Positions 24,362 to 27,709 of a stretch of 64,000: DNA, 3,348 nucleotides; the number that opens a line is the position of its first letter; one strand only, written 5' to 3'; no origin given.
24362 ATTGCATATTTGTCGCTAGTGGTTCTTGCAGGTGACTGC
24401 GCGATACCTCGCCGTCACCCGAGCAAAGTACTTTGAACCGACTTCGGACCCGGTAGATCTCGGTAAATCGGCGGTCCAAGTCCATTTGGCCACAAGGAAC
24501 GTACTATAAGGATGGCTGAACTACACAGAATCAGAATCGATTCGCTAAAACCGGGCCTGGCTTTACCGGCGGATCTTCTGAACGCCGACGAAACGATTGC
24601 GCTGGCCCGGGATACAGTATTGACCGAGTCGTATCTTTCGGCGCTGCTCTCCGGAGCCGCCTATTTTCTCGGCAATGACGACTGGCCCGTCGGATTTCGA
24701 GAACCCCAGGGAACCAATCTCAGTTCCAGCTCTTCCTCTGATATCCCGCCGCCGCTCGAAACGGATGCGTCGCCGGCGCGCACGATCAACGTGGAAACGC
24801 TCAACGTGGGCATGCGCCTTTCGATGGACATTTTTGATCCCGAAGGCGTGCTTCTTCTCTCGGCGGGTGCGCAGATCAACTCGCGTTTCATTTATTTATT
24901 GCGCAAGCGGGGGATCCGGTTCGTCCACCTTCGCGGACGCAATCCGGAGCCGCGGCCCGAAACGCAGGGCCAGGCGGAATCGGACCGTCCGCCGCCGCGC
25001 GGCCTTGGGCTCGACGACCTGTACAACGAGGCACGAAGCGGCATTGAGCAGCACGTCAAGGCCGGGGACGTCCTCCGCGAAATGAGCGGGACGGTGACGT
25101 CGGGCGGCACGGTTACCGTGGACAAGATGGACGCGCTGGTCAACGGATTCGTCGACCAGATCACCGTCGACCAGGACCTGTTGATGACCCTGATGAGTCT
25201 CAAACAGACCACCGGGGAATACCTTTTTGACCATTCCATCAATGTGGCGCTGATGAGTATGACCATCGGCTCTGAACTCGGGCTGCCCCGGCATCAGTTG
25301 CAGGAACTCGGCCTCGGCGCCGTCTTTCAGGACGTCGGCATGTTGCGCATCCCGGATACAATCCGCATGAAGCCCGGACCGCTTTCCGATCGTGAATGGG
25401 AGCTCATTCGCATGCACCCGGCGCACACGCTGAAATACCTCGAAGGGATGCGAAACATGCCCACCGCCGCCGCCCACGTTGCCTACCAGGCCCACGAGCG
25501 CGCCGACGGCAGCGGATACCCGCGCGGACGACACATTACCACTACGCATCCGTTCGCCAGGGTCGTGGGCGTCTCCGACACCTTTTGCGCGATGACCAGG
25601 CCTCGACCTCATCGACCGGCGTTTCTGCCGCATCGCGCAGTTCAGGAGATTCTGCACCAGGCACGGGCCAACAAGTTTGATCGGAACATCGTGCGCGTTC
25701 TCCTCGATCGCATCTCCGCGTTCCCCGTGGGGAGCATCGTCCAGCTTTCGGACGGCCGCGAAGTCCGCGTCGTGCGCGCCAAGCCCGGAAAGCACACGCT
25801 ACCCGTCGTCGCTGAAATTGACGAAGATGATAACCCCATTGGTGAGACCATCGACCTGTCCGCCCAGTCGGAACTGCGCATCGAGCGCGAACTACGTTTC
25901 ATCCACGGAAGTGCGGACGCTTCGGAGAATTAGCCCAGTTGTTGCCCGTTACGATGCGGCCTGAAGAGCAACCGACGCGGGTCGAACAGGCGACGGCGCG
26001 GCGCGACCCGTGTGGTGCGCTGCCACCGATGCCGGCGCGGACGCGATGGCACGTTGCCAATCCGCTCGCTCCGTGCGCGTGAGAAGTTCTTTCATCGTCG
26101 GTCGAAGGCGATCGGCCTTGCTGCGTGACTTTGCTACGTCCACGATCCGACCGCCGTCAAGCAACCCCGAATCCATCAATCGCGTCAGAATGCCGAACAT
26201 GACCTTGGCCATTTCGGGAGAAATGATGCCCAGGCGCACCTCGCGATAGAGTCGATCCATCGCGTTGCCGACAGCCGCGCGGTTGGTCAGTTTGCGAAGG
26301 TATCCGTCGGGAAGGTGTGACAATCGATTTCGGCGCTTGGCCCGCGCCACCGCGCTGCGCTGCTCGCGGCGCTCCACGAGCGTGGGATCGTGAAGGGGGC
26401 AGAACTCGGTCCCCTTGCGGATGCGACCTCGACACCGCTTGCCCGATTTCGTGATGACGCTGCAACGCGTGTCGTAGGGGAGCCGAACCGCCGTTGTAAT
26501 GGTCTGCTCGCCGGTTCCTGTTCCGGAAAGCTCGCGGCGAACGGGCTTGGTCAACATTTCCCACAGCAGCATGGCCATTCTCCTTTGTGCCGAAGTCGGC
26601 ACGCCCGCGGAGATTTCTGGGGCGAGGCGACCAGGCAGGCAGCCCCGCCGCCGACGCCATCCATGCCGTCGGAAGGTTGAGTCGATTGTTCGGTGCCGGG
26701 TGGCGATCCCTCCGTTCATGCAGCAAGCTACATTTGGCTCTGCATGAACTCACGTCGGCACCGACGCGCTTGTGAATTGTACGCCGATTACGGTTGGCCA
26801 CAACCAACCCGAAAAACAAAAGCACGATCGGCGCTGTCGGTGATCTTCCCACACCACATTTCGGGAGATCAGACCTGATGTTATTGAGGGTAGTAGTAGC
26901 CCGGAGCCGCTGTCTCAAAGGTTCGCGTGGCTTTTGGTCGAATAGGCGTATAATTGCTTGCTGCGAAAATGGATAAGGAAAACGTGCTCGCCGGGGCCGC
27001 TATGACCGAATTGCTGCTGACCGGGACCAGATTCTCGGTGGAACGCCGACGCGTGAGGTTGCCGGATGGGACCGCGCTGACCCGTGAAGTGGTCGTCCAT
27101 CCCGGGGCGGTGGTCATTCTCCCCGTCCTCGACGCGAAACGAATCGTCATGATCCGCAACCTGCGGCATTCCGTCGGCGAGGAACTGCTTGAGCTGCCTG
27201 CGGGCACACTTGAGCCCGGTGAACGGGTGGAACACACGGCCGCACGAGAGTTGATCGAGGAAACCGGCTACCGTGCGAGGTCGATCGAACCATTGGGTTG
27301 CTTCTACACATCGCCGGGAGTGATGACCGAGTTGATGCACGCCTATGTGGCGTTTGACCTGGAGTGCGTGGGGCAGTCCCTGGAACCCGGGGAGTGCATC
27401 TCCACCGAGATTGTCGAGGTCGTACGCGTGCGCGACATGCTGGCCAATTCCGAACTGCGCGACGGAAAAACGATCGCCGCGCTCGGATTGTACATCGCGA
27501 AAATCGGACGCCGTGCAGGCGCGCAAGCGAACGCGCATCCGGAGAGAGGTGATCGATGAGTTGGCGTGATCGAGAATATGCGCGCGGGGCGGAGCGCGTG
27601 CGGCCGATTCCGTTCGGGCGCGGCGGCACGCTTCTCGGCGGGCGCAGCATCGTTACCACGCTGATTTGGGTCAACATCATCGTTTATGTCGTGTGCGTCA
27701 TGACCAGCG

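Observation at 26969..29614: NUDIX-rhomboid-site-2-protease cluster in which both intramembrane proteases share the same C-terminal tail motif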

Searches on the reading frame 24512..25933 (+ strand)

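Call 3: search_protein_families(library=pfam, proteins=[window:24512-25933:+], max_evalue=0.1)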
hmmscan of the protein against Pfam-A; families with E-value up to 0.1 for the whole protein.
window:24512-25933:+ (473 aa): 2 families
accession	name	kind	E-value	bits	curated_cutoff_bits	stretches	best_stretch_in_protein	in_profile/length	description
PF13487.12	HD_5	-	8.2e-24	84.7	27.2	1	238-393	14-170/170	HD domain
PF01966.28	HD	-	0.0013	19.5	22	1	239-361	2-116/116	HD domain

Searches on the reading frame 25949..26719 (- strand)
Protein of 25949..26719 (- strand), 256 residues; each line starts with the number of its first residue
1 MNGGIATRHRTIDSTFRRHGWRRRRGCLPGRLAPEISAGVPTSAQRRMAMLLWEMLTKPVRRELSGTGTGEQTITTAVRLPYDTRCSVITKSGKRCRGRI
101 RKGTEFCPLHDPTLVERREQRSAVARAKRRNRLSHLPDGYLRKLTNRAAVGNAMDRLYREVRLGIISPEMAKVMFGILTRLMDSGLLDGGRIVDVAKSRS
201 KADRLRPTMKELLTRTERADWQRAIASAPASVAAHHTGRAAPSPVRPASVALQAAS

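Call 3: search_protein_families(library=pfam, proteins=[window:25949-26719:-], max_evalue=0.1)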
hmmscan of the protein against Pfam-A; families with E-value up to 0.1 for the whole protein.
window:25949-26719:- (256 aa): 1 family
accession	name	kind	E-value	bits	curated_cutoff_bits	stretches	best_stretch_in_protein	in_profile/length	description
PF11800.13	RP-C_C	-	0.068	13.9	32.6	0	129-151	67-88/102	Replication protein C C-terminal region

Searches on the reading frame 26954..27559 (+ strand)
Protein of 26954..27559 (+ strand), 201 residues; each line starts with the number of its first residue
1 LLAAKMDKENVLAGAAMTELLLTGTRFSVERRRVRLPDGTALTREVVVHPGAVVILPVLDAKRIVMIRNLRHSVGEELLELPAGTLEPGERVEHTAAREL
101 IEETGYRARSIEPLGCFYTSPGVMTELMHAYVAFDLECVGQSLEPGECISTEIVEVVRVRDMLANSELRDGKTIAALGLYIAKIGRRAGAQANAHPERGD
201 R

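Call 3: search_protein_families(library=pfam, proteins=[window:26954-27559:+], max_evalue=0.1)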
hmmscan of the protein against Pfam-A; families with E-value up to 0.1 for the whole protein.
window:26954-27559:+ (201 aa): 1 family
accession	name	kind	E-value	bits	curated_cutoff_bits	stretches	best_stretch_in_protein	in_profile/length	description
PF00293.34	NUDIX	-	5.5e-16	59.2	21.1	1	50-174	3-131/134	NUDIX domain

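Call 4: search_protein_families(library=ncbifam, proteins=[window:26954-27559:+], max_evalue=0.1)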
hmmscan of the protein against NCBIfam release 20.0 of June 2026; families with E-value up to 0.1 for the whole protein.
window:26954-27559:+ (201 aa): 21 families
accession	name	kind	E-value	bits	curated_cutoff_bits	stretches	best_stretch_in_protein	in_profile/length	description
NF008736.0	PRK11762.1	equivalog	9.1e-21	74.2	169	1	44-179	41-176/186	ADP compounds hydrolase NudE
TIGR00052.1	TIGR00052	subfamily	1e-14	54.5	79.55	1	40-177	34-183/188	nudix-type nucleoside diphosphatase, YffH/AdpP family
NF011585.0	PRK15009.1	equivalog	2.1e-10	40.6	234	1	50-177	46-181/191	GDP-mannose pyrophosphatase NudK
NF008003.0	PRK10729.1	equivalog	5.7e-09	35.6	248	1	35-132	39-145/210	ADP-ribose diphosphatase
NF041652.1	Nud_hyd_Dein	equivalog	2.3e-07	31.2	200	1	48-137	13-104/152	Nudix hydrolase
TIGR02705.1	nudix_YtkD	equivalog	4.3e-06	26.3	154.4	1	47-118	21-86/156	RNA deprotection pyrophosphohydrolase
NF006530.0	PRK08999.1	equivalog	2e-05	23.8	245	1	61-114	17-70/315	Nudix family hydrolase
NF001299.0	PRK00241.1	equivalog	2.6e-05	23.8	158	1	54-115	138-197/263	NAD(+) diphosphatase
TIGR00586.1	mutt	equivalog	0.00041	20.3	97.9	1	66-112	21-67/129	8-oxo-dGTP diphosphatase MutT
NF008044.0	PRK10776.1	equivalog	0.00047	20.1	148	1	73-115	27-69/130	8-oxo-dGTP diphosphatase MutT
NF001938.0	PRK00714.1-5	equivalog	0.00064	19.1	116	1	70-108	38-76/172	RNA pyrophosphohydrolase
NF052459.1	OxoGTPPhMutT1Mycb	equivalog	0.00095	18.3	475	1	79-109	31-61/292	8-oxo-(d)GTP phosphatase MutT1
NF003787.0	PRK05379.1-4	equivalog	0.0092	15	449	1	58-107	215-263/346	bifunctional nicotinamide-nucleotide adenylyltransferase/Nudix hydroxylase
NF006961.0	PRK09438.1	equivalog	0.018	14.5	103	1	83-108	38-63/151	dihydroneopterin triphosphate diphosphatase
NF007834.0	PRK10546.1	equivalog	0.042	13.7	156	1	63-110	16-63/135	pyrimidine (deoxy)nucleoside triphosphate diphosphatase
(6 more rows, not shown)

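Call 52: search_solved_structures(query=window:26969-27556:+, max_evalue=0.00001)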
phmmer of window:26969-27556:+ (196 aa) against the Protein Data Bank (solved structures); distinct sequences matched with E-value up to 0.00001: 33.
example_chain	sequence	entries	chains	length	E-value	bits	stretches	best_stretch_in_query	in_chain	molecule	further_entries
5c7q_A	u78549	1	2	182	9.6e-25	90.6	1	13-168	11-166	NudF protein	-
5c7t_A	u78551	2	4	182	2.5e-24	89.2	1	13-168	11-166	NudF protein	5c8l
8wv3_A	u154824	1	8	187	2.8e-24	89.1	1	12-172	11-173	ADP-ribose pyrophosphatase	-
9jax_E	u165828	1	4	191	2.8e-24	89.1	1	12-172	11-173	ADP-ribose pyrophosphatase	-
8zr8_A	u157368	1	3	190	2.9e-24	89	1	12-172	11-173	Methanol dehydrogenase activator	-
1mk1_A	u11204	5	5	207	1e-20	77.5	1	13-136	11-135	ADPR pyrophosphatase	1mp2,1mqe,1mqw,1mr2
5i8u_G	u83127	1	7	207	1e-20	77.5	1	13-136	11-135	ADP-ribose pyrophosphatase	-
2yvm_A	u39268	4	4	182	1.1e-18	70.8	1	24-176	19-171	MutT/nudix family protein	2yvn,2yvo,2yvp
2w4e_A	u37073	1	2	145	5.7e-14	55.5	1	45-173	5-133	MUTT/NUDIX FAMILY PROTEIN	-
1v8i_A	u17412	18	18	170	3.1e-13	53.1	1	39-153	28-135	ADP-ribose pyrophosphatase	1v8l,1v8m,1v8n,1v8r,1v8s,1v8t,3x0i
1v8u_A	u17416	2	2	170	7.6e-13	51.8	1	39-153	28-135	ADP-ribose pyrophosphatase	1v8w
1v8v_A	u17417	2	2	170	7.7e-13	51.8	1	39-153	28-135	ADP-ribose pyrophosphatase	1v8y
3o6z_A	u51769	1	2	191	5.2e-11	45.8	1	45-173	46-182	GDP-mannose pyrophosphatase nudK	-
1viu_A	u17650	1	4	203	7.4e-11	45.3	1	45-173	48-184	ADP-ribose pyrophosphatase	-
3o52_A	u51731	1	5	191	9e-11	45.1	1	45-173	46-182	GDP-mannose pyrophosphatase nudK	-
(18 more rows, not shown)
